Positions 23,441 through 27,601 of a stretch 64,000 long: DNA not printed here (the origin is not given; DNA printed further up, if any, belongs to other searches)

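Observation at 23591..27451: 1286-aa protein built from ~40 tandem 20-residue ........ repeats with a duplicated 79-aa super-repeat, flanking a non-repetitive beta-rich domain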

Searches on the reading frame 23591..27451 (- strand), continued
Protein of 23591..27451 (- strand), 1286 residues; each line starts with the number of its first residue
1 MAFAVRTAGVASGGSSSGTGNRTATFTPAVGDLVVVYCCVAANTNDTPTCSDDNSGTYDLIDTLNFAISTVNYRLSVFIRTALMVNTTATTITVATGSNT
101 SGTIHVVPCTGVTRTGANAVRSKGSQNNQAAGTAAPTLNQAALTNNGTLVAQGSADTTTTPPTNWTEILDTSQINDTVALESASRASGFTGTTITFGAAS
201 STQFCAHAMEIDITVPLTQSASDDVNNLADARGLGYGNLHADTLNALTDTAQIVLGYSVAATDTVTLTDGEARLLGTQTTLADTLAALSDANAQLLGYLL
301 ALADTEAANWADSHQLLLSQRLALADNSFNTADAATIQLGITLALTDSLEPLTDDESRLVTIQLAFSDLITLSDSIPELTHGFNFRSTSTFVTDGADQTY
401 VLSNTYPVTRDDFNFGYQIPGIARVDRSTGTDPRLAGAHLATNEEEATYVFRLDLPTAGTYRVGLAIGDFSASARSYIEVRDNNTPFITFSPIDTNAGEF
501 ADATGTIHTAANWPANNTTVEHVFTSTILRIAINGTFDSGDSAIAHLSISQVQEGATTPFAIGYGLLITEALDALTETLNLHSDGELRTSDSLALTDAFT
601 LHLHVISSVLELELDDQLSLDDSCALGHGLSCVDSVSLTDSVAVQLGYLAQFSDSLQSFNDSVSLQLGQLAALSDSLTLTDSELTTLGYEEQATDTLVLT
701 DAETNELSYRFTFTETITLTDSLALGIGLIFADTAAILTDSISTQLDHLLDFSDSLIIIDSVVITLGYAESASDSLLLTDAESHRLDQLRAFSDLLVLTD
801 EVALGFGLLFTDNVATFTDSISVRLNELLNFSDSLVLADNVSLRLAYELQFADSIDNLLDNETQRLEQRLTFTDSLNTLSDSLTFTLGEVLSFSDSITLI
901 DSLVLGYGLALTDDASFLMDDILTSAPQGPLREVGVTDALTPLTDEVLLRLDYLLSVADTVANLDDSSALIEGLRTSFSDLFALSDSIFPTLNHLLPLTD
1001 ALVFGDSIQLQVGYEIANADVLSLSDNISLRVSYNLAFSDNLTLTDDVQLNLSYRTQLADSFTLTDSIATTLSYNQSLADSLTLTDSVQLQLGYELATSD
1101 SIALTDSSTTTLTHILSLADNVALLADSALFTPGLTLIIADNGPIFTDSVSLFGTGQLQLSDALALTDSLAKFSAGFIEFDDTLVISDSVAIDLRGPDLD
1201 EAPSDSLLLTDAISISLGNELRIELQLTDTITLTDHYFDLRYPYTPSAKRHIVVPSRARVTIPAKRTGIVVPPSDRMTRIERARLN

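Call 86: find_encoding_contigs(protein=P0028, flank=10000, max_places=1)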
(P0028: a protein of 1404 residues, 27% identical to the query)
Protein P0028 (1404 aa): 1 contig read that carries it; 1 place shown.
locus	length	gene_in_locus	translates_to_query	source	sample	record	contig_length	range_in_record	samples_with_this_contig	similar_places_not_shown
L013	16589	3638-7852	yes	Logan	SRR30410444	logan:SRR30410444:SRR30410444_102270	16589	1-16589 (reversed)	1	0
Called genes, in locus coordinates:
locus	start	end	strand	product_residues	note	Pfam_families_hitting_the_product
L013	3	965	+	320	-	?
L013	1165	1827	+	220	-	-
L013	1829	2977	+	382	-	PF17236:SU10_MCP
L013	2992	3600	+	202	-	-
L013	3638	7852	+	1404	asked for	-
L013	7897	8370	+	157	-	-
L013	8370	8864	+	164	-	-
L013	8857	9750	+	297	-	-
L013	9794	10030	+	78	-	PF23148:Gp77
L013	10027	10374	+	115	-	PF27453:XepA (weak)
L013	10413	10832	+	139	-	PF05105:Phage_holin_4_1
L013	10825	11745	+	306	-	-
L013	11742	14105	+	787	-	-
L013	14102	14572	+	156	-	-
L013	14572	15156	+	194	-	-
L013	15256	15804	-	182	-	PF04542:Sigma70_r2 (weak)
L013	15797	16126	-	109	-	-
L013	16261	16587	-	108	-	?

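Call 87: find_encoding_contigs(protein=P0024, flank=10000, max_places=1)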
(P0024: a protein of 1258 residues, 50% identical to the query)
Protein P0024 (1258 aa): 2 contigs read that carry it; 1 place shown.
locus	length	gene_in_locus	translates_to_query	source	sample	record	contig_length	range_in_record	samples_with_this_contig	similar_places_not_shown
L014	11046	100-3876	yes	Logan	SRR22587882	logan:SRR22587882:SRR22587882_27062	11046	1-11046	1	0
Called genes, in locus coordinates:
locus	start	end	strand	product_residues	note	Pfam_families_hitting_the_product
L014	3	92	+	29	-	?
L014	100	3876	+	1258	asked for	PF13385:Laminin_G_3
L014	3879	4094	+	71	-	-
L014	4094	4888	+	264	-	-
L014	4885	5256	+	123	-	-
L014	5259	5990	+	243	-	-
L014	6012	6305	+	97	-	-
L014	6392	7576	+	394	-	-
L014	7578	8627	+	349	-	-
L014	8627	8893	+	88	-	-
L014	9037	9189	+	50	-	-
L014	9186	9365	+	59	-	-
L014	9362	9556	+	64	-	-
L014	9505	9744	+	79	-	-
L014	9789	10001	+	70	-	-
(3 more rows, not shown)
